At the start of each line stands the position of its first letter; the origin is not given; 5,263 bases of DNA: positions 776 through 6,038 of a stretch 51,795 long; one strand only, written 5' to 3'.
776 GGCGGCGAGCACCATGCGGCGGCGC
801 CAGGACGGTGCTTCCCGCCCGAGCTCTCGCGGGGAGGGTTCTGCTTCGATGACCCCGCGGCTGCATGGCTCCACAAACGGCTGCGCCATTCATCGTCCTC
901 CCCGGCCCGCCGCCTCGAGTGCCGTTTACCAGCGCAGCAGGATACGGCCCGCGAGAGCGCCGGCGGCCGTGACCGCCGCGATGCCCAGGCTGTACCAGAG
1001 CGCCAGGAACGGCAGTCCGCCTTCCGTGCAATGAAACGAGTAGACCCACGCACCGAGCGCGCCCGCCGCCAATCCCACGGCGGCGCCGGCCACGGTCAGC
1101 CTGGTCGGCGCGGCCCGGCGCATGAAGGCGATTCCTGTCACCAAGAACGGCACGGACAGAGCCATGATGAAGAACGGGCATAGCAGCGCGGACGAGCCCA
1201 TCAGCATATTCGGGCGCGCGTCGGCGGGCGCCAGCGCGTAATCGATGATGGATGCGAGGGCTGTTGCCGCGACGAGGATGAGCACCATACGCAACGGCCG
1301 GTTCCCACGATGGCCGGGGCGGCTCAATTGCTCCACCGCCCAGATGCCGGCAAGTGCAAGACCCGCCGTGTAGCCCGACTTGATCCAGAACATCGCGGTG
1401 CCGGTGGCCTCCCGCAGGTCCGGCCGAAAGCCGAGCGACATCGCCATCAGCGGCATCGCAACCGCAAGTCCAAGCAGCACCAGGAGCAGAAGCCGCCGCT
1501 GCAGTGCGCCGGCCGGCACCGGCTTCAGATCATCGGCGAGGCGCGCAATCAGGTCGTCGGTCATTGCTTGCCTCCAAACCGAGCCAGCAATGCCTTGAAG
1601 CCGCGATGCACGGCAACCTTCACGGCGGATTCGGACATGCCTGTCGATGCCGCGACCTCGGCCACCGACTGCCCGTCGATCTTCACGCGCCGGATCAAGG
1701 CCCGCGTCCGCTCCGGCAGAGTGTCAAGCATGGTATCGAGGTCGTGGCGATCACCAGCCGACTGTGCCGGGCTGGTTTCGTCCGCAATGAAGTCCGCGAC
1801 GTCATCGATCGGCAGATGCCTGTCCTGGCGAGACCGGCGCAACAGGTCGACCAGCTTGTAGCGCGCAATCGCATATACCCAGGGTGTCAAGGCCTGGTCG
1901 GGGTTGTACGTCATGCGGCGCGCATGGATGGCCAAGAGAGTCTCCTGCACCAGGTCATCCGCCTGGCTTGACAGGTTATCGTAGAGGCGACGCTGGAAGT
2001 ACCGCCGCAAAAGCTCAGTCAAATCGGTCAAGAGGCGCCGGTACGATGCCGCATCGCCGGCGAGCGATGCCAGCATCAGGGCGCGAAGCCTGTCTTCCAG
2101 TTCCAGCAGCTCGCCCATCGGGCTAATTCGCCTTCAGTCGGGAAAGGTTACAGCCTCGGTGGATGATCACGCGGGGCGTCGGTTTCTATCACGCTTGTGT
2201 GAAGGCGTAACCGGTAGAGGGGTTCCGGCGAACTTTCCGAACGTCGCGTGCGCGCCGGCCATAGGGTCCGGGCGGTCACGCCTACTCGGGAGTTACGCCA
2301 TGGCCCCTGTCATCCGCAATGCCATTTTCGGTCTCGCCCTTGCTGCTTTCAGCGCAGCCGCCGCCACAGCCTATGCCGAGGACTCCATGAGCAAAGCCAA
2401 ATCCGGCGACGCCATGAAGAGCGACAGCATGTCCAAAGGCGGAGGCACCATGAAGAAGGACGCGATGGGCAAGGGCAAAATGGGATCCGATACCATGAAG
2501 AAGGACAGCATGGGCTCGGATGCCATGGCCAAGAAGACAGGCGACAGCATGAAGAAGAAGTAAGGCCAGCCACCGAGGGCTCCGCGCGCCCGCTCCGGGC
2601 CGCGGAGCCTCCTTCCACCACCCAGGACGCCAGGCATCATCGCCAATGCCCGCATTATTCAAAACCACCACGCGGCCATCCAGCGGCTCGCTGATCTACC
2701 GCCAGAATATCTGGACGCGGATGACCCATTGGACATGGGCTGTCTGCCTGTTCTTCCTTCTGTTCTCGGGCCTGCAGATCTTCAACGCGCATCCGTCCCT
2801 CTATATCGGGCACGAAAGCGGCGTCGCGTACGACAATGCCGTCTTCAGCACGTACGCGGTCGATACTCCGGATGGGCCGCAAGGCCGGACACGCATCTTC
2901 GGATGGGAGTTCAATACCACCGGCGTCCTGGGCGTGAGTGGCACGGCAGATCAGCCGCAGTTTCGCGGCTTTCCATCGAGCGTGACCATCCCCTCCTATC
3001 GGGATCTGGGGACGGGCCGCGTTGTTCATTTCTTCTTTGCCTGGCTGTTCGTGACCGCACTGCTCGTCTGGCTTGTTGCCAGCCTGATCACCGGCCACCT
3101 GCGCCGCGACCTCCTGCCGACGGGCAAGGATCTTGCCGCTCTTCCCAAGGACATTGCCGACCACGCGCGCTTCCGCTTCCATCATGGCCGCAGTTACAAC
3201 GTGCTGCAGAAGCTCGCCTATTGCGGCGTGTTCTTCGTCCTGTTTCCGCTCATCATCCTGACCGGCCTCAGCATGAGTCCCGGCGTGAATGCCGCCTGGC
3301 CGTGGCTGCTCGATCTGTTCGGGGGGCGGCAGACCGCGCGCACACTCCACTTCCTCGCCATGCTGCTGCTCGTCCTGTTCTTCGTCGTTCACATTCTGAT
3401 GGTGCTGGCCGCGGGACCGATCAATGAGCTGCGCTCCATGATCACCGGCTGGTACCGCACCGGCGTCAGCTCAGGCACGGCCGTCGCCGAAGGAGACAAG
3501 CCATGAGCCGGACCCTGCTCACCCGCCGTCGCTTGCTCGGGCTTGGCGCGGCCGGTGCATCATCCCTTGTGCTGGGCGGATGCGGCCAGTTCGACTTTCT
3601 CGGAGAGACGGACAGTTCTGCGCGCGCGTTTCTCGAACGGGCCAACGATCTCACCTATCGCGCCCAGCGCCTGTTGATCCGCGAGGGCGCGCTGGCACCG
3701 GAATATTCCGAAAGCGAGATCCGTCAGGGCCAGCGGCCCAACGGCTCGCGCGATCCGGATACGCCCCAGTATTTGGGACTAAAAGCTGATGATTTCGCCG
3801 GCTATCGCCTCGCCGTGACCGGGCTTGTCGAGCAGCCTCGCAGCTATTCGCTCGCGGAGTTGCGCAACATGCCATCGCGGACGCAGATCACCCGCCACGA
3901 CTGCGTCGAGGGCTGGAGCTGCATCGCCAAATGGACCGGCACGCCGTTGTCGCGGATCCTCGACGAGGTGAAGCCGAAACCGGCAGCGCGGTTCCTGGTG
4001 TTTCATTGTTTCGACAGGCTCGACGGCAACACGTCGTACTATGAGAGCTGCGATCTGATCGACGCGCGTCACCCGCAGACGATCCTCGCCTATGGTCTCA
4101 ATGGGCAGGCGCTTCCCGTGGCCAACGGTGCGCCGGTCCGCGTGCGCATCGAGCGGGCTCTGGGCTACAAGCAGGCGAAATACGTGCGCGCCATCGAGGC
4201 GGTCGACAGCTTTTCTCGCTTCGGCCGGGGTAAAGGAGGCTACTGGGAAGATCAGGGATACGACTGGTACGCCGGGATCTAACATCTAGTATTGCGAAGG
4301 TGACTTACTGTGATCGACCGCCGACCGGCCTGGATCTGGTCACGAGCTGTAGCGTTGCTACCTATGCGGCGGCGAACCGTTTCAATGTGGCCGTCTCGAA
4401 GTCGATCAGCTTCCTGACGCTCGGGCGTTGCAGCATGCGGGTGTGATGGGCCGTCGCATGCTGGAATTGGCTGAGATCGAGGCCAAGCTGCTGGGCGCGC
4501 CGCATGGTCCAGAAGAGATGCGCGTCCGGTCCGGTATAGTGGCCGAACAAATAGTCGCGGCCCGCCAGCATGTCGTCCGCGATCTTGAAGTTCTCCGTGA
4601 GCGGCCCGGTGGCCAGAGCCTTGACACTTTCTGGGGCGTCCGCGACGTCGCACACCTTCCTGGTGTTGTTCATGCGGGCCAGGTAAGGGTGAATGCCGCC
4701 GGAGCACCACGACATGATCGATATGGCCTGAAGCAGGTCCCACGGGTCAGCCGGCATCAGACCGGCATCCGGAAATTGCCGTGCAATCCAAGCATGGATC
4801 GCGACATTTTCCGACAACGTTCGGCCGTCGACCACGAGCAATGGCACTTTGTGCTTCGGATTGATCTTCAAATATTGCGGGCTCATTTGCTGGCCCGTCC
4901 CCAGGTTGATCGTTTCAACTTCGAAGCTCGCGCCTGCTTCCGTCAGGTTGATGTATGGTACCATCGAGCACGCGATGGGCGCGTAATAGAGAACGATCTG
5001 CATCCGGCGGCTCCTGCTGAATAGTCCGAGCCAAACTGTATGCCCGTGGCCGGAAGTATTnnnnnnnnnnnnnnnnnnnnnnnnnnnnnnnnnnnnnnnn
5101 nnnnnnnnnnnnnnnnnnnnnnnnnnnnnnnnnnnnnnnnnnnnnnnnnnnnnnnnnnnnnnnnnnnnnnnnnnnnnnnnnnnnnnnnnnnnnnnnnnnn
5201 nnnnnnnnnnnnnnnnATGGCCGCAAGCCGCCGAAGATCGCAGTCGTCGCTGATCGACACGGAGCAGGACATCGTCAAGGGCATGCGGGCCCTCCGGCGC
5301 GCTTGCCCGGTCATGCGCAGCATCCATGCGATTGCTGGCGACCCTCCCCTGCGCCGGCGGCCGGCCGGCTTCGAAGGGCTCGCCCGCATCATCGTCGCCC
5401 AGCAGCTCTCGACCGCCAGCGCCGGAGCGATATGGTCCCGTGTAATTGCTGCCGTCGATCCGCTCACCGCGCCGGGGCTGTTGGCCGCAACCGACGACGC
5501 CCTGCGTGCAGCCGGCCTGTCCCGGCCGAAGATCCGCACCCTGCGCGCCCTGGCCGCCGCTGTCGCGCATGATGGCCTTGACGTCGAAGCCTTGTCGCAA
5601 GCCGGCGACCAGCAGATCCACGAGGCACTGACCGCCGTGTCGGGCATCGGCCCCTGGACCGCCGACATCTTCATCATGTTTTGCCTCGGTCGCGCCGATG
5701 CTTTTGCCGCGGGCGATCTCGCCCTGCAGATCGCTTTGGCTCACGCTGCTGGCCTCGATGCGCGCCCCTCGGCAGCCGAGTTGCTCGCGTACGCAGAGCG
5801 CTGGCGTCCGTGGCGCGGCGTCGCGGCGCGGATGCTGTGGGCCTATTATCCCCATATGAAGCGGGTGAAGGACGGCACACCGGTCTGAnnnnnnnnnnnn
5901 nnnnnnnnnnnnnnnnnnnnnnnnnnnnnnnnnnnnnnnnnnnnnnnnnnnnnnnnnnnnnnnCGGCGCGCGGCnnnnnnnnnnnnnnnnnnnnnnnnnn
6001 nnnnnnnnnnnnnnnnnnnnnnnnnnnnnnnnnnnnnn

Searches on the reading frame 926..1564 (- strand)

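Call 71: search_protein_families(library=pfam, proteins=[window:926-1564:-], max_evalue=0.001)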
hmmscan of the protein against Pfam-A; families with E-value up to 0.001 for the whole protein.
window:926-1564:- (212 aa): 1 family
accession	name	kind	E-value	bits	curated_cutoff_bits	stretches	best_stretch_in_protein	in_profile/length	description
PF06532.16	NrsF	-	2.1e-66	224.1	26.8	1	9-212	1-204/204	Negative regulator of sigma F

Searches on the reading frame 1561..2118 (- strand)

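Call 71: search_protein_families(library=pfam, proteins=[window:1561-2118:-], max_evalue=0.001)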
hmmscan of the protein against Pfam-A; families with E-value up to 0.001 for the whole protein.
window:1561-2118:- (185 aa): 5 families
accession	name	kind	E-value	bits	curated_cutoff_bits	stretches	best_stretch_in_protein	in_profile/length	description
PF08281.18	Sigma70_r4_2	-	2e-13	50.2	25.7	1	125-177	2-54/54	Sigma-70, region 4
PF04542.20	Sigma70_r2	-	1.6e-09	37.9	24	1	26-97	2-69/71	Sigma-70 region 2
PF04545.22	Sigma70_r4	-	7.7e-08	32.2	24.1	1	131-177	2-48/50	Sigma-70, region 4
PF16509.11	KORA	-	0.00042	20.9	26.7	1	131-178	13-59/84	TrfB plasmid transcriptional repressor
PF07638.17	Sigma70_ECF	-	0.00066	20.1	21.1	0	18-167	11-169/185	ECF sigma factor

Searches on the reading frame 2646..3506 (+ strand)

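Call 71: search_protein_families(library=pfam, proteins=[window:2646-3506:+], max_evalue=0.001)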
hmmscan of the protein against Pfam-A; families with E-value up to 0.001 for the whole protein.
window:2646-3506:+ (286 aa): 2 families
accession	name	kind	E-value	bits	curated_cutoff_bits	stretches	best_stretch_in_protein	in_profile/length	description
PF01292.26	Ni_hydr_CYTB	-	1e-19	71.5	30.1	1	19-268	1-179/179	Prokaryotic cytochrome b561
PF14358.11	DUF4405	-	0.0002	22.3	26.7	1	197-252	7-64/66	Domain of unknown function (DUF4405)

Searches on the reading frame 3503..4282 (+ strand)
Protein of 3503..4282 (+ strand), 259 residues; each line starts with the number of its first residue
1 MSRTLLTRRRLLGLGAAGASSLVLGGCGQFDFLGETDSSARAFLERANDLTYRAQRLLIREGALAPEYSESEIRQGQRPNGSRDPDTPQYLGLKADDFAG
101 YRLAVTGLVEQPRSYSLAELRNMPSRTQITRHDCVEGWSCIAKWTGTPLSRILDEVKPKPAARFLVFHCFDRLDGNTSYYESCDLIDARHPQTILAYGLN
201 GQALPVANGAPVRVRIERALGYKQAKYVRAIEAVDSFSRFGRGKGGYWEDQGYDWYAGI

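Call 71: search_protein_families(library=pfam, proteins=[window:3503-4282:+], max_evalue=0.001)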
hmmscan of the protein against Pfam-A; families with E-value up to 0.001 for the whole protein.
window:3503-4282:+ (259 aa): 1 family
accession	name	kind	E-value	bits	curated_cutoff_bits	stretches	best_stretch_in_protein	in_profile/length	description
PF00174.25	Oxidored_molyb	-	2.7e-34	118.6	24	1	97-236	8-163/169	Oxidoreductase molybdopterin binding domain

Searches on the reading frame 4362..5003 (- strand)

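Call 71: search_protein_families(library=pfam, proteins=[window:4362-5003:-], max_evalue=0.001)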
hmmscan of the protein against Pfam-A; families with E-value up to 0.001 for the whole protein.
window:4362-5003:- (213 aa): 3 families
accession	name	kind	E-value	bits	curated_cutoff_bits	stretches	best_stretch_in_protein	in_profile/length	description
PF02798.26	GST_N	-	2.1e-11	44.4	20.9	1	9-75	9-76/76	Glutathione S-transferase, N-terminal domain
PF13409.12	GST_N_2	-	3.9e-08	34.2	25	1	20-76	12-70/70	Glutathione S-transferase, N-terminal domain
PF13417.12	GST_N_3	-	9.1e-07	29.6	22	1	13-79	10-73/75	Glutathione S-transferase, N-terminal domain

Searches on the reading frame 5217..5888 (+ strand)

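Call 71: search_protein_families(library=pfam, proteins=[window:5217-5888:+], max_evalue=0.001)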
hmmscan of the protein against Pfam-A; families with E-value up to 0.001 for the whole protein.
window:5217-5888:+ (223 aa): 1 family
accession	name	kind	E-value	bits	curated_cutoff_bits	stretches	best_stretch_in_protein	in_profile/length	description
PF00730.31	HhH-GPD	-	2.5e-10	41.1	26.2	1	57-197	2-107/108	HhH-GPD superfamily base excision DNA repair protein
